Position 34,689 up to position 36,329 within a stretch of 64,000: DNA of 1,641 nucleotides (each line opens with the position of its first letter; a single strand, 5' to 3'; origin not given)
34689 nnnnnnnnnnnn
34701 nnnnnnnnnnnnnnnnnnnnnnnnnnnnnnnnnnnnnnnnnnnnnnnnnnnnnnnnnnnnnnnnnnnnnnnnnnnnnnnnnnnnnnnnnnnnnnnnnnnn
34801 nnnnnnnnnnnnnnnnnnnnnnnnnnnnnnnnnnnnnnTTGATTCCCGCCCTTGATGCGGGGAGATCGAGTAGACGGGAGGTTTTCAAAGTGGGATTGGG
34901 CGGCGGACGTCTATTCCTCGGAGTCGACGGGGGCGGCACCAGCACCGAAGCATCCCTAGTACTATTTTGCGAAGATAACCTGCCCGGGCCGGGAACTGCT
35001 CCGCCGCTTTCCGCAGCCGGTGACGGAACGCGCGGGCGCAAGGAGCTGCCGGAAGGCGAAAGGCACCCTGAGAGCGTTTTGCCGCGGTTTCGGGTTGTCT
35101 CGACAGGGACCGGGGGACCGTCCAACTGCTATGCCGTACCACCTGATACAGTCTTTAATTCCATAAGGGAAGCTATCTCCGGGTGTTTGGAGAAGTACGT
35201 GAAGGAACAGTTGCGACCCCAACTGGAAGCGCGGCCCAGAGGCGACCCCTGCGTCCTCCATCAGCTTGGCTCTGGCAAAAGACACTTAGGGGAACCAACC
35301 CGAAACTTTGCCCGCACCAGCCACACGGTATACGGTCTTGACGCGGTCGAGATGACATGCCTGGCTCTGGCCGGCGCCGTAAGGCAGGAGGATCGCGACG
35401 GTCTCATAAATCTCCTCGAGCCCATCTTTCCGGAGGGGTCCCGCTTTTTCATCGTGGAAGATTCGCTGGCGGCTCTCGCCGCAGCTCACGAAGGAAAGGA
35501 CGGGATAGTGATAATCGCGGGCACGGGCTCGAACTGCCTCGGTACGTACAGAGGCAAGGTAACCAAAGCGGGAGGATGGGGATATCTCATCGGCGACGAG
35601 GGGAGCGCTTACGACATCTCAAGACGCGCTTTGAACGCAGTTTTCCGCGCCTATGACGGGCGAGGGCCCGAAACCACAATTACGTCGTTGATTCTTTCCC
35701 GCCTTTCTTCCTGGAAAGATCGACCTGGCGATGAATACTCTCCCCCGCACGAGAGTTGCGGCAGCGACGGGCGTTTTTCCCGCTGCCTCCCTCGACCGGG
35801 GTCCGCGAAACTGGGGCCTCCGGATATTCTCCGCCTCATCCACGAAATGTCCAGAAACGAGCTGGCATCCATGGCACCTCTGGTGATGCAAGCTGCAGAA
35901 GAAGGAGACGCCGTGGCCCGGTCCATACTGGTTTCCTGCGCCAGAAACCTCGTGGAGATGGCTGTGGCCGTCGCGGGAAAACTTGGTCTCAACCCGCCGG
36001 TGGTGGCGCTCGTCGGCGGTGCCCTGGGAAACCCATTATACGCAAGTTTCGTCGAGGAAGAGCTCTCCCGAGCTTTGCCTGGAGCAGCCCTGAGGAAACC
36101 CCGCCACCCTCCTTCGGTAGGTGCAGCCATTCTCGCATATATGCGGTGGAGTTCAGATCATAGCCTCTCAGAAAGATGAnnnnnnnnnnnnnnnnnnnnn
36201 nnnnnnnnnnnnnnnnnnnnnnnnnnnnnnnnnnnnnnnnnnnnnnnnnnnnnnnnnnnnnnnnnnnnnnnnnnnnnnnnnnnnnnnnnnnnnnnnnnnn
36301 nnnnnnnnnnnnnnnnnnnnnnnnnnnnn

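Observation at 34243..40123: MurNAc/peptidoglycan-recycling cluster with a MurQ–serine-hydrolase fusion, a kinase instead of a PTS, and a decayed NamZ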

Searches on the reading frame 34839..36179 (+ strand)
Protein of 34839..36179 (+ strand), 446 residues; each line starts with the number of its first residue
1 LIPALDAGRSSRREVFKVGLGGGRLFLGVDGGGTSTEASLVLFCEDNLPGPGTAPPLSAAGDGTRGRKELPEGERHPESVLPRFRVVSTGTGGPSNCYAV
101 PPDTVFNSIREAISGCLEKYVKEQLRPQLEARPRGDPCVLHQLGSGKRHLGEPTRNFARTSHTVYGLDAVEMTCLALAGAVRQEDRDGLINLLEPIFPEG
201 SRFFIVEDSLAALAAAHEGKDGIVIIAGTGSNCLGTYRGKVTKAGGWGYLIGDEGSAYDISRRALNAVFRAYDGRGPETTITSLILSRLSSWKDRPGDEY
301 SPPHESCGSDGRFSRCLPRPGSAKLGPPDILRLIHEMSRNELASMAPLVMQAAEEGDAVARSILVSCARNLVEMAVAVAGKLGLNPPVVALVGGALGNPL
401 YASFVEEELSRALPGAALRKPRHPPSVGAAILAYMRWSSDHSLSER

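Call 4: search_protein_families(library=pfam, proteins=[window:34839-36179:+], max_evalue=0.01)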
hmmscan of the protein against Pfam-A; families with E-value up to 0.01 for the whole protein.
window:34839-36179:+ (446 aa): 1 family
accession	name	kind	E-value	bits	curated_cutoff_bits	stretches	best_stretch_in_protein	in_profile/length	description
PF01869.26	BcrAD_BadFG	-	9.5e-33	114.3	31.5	1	27-433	1-271/271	BadF/BadG/BcrA/BcrD ATPase family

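Call 5: search_protein_families(library=ncbifam, proteins=[window:34839-36179:+], max_evalue=0.01)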
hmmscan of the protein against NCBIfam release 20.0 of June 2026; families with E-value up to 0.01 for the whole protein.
window:34839-36179:+ (446 aa): 1 family
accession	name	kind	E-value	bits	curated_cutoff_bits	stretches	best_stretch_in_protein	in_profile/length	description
NF046058.1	NagK_SO3507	equivalog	2.4e-29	102.8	370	2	202-290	102-190/295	N-acetylglucosamine kinase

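Call 14: search_solved_structures(query=window:34839-36179:+, max_evalue=0.001, show_alignments=1)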
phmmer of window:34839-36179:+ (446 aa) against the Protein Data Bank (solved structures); distinct sequences matched with E-value up to 0.001: 6.
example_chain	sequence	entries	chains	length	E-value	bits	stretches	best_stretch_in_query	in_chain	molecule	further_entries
8zo3_A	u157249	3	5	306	8.1e-26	94.4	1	167-289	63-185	N-acetylmuramic acid/N-acetylglucosamine kinase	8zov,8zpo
2e2n_A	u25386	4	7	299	9.2e-23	84.3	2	198-289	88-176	HEXOKINASE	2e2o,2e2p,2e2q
2ch5_A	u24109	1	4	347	1.9e-13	53.6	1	171-274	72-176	NAGK PROTEIN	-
2ch6_A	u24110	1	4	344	2e-13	53.6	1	171-274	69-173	N-ACETYL-D-GLUCOSAMINE KINASE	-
1zc6_A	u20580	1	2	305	2.9e-09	39.8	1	196-289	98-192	probable N-acetylglucosamine kinase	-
1zbs_A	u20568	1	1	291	0.0001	24.9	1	191-270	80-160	hypothetical protein PG1100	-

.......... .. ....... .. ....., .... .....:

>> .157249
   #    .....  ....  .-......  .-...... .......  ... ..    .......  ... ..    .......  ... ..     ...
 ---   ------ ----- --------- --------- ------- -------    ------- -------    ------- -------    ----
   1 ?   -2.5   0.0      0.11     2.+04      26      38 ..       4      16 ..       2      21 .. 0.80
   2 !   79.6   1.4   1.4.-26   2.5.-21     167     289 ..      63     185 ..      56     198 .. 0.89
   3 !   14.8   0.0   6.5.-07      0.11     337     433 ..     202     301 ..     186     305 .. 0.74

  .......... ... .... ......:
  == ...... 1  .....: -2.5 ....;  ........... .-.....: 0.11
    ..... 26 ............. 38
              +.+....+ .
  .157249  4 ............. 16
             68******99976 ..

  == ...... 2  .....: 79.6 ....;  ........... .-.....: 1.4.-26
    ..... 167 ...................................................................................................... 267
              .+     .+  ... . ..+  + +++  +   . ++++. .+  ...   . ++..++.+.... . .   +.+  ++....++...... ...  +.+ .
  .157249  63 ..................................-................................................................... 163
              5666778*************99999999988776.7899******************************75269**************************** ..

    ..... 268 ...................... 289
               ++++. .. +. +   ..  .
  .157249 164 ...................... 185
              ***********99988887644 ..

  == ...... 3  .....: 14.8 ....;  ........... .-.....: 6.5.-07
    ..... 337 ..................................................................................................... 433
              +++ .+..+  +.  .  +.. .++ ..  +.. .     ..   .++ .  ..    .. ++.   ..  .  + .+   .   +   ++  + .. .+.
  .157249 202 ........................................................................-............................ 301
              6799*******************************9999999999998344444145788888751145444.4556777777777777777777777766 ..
